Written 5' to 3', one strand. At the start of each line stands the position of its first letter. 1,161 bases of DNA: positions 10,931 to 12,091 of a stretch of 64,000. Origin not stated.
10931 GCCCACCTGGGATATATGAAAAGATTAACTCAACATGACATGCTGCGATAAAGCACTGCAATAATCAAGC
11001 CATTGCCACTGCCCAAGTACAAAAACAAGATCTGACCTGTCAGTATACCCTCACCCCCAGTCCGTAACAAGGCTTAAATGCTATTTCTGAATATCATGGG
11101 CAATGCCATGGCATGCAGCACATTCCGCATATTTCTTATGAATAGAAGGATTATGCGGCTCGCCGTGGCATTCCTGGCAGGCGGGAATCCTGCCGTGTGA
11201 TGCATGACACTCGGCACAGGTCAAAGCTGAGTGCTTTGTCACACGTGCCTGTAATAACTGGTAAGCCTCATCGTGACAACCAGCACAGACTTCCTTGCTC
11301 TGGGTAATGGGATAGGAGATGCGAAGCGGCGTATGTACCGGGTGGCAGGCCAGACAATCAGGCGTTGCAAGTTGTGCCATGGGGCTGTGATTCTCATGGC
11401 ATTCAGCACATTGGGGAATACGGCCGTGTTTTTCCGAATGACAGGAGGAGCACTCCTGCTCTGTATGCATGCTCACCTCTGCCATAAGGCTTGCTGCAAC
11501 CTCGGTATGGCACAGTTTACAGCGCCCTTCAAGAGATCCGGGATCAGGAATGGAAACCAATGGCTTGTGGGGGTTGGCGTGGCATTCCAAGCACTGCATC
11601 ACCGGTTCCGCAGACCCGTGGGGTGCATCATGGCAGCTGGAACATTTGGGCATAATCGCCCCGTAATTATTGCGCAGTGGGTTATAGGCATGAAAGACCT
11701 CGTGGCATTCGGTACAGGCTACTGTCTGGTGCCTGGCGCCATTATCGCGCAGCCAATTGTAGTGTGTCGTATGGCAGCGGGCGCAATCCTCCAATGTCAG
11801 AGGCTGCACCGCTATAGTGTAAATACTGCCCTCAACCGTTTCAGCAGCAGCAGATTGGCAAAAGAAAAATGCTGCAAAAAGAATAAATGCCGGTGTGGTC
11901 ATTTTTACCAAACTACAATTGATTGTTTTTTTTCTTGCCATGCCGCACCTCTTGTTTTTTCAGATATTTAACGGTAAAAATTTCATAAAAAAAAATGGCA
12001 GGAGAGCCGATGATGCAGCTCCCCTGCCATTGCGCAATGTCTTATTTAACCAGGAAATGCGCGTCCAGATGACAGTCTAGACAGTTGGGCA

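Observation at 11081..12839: Tandem paralogous 12-heme cytochromes built from c7-type triheme modules, directly upstream of the nanowire genes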

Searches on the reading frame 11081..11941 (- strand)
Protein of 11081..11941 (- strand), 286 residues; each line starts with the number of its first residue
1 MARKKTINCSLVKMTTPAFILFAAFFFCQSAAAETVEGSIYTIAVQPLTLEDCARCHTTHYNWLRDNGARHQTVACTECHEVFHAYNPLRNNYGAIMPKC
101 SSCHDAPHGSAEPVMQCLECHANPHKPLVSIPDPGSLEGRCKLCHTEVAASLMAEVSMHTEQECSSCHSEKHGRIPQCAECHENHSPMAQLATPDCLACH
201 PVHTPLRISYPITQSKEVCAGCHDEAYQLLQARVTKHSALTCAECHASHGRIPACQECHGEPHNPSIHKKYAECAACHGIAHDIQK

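Call 4: search_protein_families(library=pfam, proteins=[window:11081-11941:-], max_evalue=0.1)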
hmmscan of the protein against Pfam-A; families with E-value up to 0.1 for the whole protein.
window:11081-11941:- (286 aa): 5 families
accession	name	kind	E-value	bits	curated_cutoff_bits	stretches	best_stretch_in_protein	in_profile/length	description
PF14522.11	Cytochrome_C7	-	2.2e-09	37.4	24.8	2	190-246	10-66/67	Cytochrome c7 and related cytochrome c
PF14537.11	Cytochrom_c3_2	-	1.3e-07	32.4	25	2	140-224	8-79/79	Cytochrome c3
PF09699.15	Paired_CXXCH_1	-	0.0038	17.3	20.6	1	192-226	5-39/41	Doubled CXXCH motif (Paired_CXXCH_1)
PF02085.21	Cytochrom_CIII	-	0.019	15.7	22.9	0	114-172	30-86/101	Class III cytochrome C family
PF00130.28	C1_1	-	0.099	12.9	26.5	1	99-126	13-40/53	Phorbol esters/diacylglycerol binding domain (C1 domain)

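Call 6: search_solved_structures(query=window:11081-11941:-, max_evalue=1, show_alignments=3)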
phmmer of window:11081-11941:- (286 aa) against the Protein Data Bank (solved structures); distinct sequences matched with E-value up to 1: 6.
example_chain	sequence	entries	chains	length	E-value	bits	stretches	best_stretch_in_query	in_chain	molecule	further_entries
3ubr_A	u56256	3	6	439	0.0063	19.3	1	177-227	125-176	Cytochrome c-552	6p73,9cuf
3h4n_A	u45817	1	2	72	0.0084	18.9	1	136-183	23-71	Cytochrome c7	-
2j7a_C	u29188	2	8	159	0.016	18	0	212-252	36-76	CYTOCHROME C QUINOL DEHYDROGENASE NRFH | NAPC/NIRT CYTOCHROME C FAMILY PROTEIN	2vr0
6hr0_A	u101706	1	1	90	0.095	15.5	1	196-262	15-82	Cytochrome C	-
1m1p_A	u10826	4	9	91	0.13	15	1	196-263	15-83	Small tetraheme cytochrome c | Periplasmic tetraheme cytochrome c CctA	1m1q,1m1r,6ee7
1nlt_A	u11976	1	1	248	0.95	12.2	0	221-281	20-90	Mitochondrial protein import protein MAS5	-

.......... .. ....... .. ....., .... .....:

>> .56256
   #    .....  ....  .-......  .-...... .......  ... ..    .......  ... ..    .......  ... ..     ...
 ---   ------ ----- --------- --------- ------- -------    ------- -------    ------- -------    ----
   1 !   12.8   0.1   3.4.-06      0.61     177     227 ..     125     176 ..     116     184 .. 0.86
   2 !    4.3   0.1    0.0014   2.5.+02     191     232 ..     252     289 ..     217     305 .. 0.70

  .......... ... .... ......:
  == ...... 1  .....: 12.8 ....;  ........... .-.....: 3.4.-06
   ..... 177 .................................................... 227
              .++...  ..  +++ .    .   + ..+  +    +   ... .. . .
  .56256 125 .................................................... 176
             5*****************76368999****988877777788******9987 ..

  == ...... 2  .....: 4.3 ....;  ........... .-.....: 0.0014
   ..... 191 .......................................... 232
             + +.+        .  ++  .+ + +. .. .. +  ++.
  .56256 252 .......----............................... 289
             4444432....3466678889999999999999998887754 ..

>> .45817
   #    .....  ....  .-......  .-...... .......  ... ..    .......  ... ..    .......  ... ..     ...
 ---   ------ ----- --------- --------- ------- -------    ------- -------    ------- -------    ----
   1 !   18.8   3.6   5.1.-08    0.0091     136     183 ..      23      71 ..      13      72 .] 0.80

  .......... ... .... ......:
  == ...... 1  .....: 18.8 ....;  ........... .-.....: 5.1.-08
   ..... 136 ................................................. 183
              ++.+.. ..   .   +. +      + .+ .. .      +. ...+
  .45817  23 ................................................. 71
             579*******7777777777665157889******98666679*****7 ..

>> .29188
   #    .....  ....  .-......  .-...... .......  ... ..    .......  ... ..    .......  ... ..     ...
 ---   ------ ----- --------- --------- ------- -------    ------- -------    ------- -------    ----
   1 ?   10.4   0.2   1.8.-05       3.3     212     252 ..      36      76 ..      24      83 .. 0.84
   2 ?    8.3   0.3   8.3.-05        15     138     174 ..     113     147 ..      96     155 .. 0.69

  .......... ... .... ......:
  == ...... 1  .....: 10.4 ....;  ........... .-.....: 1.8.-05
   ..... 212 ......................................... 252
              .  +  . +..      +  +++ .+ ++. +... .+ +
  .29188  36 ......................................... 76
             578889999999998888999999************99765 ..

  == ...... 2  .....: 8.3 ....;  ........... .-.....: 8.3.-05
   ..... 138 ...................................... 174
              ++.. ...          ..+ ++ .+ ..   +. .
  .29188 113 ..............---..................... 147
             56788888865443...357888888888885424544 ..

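Call 10: find_homologous_proteins(query=window:11081-11941:-, max_evalue=0.001)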
Query window:11081-11941:- (286 aa): 181 proteins with E <= 0.001 among 631 candidates; the best 120 are listed.
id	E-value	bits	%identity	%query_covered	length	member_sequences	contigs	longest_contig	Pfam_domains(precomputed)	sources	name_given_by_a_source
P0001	1.8e-194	663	100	100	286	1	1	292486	PF14537.12,PF14522.12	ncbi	-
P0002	3.5e-175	600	59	84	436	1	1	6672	PF14537.12,PF02085.22,PF14522.12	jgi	jgi:hypothetical protein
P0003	5.2e-173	593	89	100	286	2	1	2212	PF14537.12,PF14522.12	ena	-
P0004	3.2e-156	537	82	97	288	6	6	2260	PF14537.12,PF14522.12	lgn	-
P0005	1.5e-153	529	78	100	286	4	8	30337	PF14537.12,PF14522.12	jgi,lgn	jgi:predicted CXXCH cytochrome family protein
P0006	2.9e-147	508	74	100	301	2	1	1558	PF14537.12,PF14522.12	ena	-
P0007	8.6e-146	503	74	100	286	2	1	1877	PF14537.12,PF14522.12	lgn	-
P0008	9.6e-146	503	74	100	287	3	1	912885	PF14537.12,PF14522.12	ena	-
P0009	1.0e-145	503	75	100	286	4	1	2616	PF14537.12,PF14522.12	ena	-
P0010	6.6e-144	497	74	100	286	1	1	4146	PF14537.12,PF14522.12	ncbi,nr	ncbi:MAG: hypothetical protein R3297_07230 [Desulfobulbales bacterium]|nr:hypothetical protein [Desu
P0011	8.6e-144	497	79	90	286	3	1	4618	PF14537.12,PF14522.12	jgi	-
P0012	2.3e-143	495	73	98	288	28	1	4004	PF14537.12,PF14522.12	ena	-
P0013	2.9e-143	495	73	98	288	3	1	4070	PF14537.12,PF14522.12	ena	-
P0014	3.1e-143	495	77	94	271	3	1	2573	PF14537.12,PF14522.12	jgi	jgi:predicted CXXCH cytochrome family protein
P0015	1.4e-142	493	72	100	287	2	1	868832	PF14537.12,PF14522.12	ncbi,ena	-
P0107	5.1e-66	241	45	92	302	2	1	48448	PF14537.12,PF02085.22,PF14522.12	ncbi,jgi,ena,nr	ncbi:MAG: cytochrome C [Desulfuromonas sp.]|nr:MAG: cytochrome C [Desulfuromonas sp.]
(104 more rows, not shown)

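Call 11: search_protein_families(library=ncbifam, proteins=[window:11081-11941:-], max_evalue=0.01)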
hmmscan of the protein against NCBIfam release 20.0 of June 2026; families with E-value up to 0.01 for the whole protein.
window:11081-11941:- (286 aa): 3 families
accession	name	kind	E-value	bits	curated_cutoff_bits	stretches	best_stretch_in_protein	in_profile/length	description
TIGR03508.1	decahem_SO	subfamily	5.9e-09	35.8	192.2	2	47-113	187-257/258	DmsE family decaheme c-type cytochrome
NF045722.1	c3_cytochr_TmcA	equivalog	1.7e-08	34.4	114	2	49-121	56-124/125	acidic tetraheme cytochrome c3 TmcA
TIGR01905.1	paired_CXXCH_1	subfamily_domain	0.008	16.1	25.2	1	192-226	5-39/41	doubled CXXCH domain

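Call 14: find_related_loci(query=A2, collection=genome_contigs, flank=10000)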
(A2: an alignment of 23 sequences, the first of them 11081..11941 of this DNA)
Query A2 (286 aa) in genome_contigs; peptide patterns used: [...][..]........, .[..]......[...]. (x = any residue, [..] = any of these).
251 stretches matched a pattern; 239 encode a relative of the query (tblastn E <= 1e-3); the best 80 are kept; 80 distinct loci.
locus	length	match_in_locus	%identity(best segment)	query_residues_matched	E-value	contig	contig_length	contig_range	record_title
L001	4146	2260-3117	74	1-286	3e-150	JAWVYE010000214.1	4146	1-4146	MAG: Desulfobulbales bacterium isolate HN13.bin.26 k141_901644_length_4146_cov_11.0000, whole genome shotgun sequence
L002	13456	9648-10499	74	1-284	2e-144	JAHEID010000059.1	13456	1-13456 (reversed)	MAG: Deltaproteobacteria bacterium isolate Ww487 NODE_9556_length_13456_cov_5.943307, whole genome shotgun sequence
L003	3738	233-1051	76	15-286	6e-146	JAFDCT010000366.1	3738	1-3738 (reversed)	MAG: Deltaproteobacteria bacterium isolate MB4D_Bin_25 MB4D_Bin_25_MB4D_0306_000005083353, whole genome shotgun sequence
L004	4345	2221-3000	75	28-286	1e-135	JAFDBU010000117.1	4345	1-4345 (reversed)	MAG: Deltaproteobacteria bacterium isolate MB1D_Bin_5 MB1D_Bin_5_MB1D_0306_000001453343, whole genome shotgun sequence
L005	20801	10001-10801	73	25-286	3e-133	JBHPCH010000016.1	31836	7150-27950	Thermodesulfobacteriota bacterium isolate SAG AM-311-B10 NODE_16_length_31836_cov_33.813442, whole genome shotgun sequen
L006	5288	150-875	74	43-284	1e-125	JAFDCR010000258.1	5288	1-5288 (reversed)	MAG: Deltaproteobacteria bacterium isolate MB4D_Bin_23 MB4D_Bin_23_MB4D_0306_000003684227, whole genome shotgun sequence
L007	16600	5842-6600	65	30-286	5e-113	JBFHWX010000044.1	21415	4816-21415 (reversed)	MAG: Desulfobulbales bacterium isolate Mix_sand09.2021.07.Z.39 k141_2847866_length_21415_cov_11.7635, whole genome shotg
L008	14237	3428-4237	61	20-286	7e-113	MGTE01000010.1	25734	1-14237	MAG: Deltaproteobacteria bacterium RIFOXYD12_FULL_57_12 rifoxyd3_full_scaffold_1082, whole genome shotgun sequence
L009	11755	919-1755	58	4-285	1e-108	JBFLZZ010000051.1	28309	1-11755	MAG: Thermodesulfobacteriota bacterium isolate MAG125 MAG125_51, whole genome shotgun sequence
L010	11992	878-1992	57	13-285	2e-103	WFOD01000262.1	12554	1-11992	MAG: Deltaproteobacteria bacterium isolate S012_135 k151_398514, whole genome shotgun sequence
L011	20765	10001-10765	56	31-284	1e-101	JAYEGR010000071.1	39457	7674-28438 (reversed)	MAG: Thermodesulfobacteriota bacterium isolate MAG241 MAG241_71, whole genome shotgun sequence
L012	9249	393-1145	57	37-286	2e-101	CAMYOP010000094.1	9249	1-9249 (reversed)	MAG: uncultured Desulfobulbaceae bacterium isolate FCS_M_Desulfobacterota_08 genome assembly, contig: scaffold_7493, who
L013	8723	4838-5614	58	31-285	1e-100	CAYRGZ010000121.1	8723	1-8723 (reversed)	MAG TPA_asm: uncultured Desulfobulbia bacterium isolate binchicken_co172_12 genome assembly, contig: NODE_7482_length_87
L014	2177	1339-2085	59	39-285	2e-105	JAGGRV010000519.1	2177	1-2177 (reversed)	MAG: Deltaproteobacteria bacterium isolate AUK005 PB_MANV_005_c_000000001017, whole genome shotgun sequence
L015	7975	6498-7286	57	23-285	2e-100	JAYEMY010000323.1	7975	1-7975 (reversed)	MAG: Thermodesulfobacteriota bacterium isolate MAG069 MAG069_323, whole genome shotgun sequence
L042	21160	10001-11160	47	29-284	3e-72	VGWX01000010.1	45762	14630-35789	MAG: Nitrospira sp. isolate K_DeepCast_150m_m2_200 K_DeepCast_150m_m2_200_Ga0194126_10001095, whole genome shotgun seque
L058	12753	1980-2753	46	31-284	1e-68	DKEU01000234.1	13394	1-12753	MAG TPA_asm: Desulfovibrionaceae bacterium UBA6814 UBA6814_contig_31348, whole genome shotgun sequence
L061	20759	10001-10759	44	37-286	6e-68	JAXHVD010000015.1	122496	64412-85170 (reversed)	MAG: Thermodesulfobacteriota bacterium isolate MAG68_tar_biofilm MAG68_15, whole genome shotgun sequence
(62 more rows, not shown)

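Call 26: list_cluster_members(proteins=[window:11081-11941:-, window:12042-12839:-, window:7336-8409:-])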
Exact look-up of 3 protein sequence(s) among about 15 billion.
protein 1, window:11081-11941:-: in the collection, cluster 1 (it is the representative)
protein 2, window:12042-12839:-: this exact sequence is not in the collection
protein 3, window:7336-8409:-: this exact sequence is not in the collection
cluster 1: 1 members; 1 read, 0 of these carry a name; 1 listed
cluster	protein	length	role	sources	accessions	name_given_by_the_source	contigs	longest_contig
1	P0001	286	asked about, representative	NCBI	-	-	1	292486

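Call 31: predict_structure(alignment_id=A3)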
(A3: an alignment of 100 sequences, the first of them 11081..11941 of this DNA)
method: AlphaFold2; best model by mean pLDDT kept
length: 286 residues; sequences in the alignment: 100
mean_pLDDT: 86.8   pTM: 0.65
mean pLDDT of the five models: 86.8, 86.5, 86.0, 79.6, 77.5
residues with pLDDT >= 90: 173; 70-90: 84; 50-70: 21; < 50: 8
segments of 3 or more residues with pLDDT < 50: 1-3, 5-9
pLDDT, mean of each block of 10 residues (from residue 1): 46 65 71 74 87 96 96 94 91 92 92 91 92 91 91 87 92 91 90 87 76 90 94 91 89 92 95 92 88
secondary structure, 60 per line:
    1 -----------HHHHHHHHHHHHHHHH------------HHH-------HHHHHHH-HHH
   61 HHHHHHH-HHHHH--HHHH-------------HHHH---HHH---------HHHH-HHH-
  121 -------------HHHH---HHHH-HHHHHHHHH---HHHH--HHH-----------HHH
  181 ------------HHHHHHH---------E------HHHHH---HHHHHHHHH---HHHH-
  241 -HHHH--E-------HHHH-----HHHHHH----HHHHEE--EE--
elements in order: H12-27 H50-56 H58-67 H69-73 H76-79 H93-96 H112-115 H134-137 H141-144 H146-154 H158-161 H193-199 H216-220 H224-232 H236-239 H242-245 H256-259 H265-270 H275-278

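Call 35: fold_search(model_id=the predicted structure, library=pdb)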
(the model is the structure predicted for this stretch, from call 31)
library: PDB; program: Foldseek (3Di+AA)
matches with E <= 10: 0; with E <= 0.001: 0
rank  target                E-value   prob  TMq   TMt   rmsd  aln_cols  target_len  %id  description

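Call 39: search_solved_structures(query=A3, max_evalue=1, show_alignments=3)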
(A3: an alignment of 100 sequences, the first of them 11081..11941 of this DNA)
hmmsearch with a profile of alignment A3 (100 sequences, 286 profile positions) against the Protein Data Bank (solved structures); distinct sequences matched with E-value up to 1: 34.
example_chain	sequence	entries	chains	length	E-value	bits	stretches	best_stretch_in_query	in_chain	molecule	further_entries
6r2q_A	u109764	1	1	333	3.2e-07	33.2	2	177-253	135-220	Cystathionine beta-synthase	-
3ov0_A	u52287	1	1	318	9.2e-06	28.4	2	73-191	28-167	Cytochrome c family protein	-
2j7a_C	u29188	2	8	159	1.1e-05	28.2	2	212-252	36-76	CYTOCHROME C QUINOL DEHYDROGENASE NRFH | NAPC/NIRT CYTOCHROME C FAMILY PROTEIN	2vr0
1z1n_X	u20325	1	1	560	8.2e-05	25.3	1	113-207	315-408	sixteen heme cytochrome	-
3ubr_A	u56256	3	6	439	0.0012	21.5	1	177-232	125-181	Cytochrome c-552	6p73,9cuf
2k3v_A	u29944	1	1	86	0.0016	21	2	246-280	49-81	Tetraheme cytochrome c-type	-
2e84_A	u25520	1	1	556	0.0031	20.1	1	39-187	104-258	High-molecular-weight cytochrome c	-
1qo8_A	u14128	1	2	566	0.0031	20.1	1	193-260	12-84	FLAVOCYTOCHROME C3 FUMARATE REDUCTASE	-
3h34_A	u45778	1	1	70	0.0046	19.6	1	134-183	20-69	Cytochrome c7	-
1m1p_A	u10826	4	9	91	0.0058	19.2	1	116-187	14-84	Small tetraheme cytochrome c | Periplasmic tetraheme cytochrome c CctA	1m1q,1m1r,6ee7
6hr0_A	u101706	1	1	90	0.0076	18.8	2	249-281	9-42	Cytochrome C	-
3ouq_A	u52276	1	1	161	0.0094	18.5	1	73-183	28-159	Cytochrome c family protein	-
2zo5_A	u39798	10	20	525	0.0096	18.5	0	44-82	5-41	Eight-heme nitrite reductase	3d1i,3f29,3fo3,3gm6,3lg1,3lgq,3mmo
2ot4_A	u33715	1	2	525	0.0097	18.5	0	44-82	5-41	Eight-heme nitrite reductase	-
4q0t_A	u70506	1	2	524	0.0098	18.5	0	44-82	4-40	Eight-heme nitrite reductase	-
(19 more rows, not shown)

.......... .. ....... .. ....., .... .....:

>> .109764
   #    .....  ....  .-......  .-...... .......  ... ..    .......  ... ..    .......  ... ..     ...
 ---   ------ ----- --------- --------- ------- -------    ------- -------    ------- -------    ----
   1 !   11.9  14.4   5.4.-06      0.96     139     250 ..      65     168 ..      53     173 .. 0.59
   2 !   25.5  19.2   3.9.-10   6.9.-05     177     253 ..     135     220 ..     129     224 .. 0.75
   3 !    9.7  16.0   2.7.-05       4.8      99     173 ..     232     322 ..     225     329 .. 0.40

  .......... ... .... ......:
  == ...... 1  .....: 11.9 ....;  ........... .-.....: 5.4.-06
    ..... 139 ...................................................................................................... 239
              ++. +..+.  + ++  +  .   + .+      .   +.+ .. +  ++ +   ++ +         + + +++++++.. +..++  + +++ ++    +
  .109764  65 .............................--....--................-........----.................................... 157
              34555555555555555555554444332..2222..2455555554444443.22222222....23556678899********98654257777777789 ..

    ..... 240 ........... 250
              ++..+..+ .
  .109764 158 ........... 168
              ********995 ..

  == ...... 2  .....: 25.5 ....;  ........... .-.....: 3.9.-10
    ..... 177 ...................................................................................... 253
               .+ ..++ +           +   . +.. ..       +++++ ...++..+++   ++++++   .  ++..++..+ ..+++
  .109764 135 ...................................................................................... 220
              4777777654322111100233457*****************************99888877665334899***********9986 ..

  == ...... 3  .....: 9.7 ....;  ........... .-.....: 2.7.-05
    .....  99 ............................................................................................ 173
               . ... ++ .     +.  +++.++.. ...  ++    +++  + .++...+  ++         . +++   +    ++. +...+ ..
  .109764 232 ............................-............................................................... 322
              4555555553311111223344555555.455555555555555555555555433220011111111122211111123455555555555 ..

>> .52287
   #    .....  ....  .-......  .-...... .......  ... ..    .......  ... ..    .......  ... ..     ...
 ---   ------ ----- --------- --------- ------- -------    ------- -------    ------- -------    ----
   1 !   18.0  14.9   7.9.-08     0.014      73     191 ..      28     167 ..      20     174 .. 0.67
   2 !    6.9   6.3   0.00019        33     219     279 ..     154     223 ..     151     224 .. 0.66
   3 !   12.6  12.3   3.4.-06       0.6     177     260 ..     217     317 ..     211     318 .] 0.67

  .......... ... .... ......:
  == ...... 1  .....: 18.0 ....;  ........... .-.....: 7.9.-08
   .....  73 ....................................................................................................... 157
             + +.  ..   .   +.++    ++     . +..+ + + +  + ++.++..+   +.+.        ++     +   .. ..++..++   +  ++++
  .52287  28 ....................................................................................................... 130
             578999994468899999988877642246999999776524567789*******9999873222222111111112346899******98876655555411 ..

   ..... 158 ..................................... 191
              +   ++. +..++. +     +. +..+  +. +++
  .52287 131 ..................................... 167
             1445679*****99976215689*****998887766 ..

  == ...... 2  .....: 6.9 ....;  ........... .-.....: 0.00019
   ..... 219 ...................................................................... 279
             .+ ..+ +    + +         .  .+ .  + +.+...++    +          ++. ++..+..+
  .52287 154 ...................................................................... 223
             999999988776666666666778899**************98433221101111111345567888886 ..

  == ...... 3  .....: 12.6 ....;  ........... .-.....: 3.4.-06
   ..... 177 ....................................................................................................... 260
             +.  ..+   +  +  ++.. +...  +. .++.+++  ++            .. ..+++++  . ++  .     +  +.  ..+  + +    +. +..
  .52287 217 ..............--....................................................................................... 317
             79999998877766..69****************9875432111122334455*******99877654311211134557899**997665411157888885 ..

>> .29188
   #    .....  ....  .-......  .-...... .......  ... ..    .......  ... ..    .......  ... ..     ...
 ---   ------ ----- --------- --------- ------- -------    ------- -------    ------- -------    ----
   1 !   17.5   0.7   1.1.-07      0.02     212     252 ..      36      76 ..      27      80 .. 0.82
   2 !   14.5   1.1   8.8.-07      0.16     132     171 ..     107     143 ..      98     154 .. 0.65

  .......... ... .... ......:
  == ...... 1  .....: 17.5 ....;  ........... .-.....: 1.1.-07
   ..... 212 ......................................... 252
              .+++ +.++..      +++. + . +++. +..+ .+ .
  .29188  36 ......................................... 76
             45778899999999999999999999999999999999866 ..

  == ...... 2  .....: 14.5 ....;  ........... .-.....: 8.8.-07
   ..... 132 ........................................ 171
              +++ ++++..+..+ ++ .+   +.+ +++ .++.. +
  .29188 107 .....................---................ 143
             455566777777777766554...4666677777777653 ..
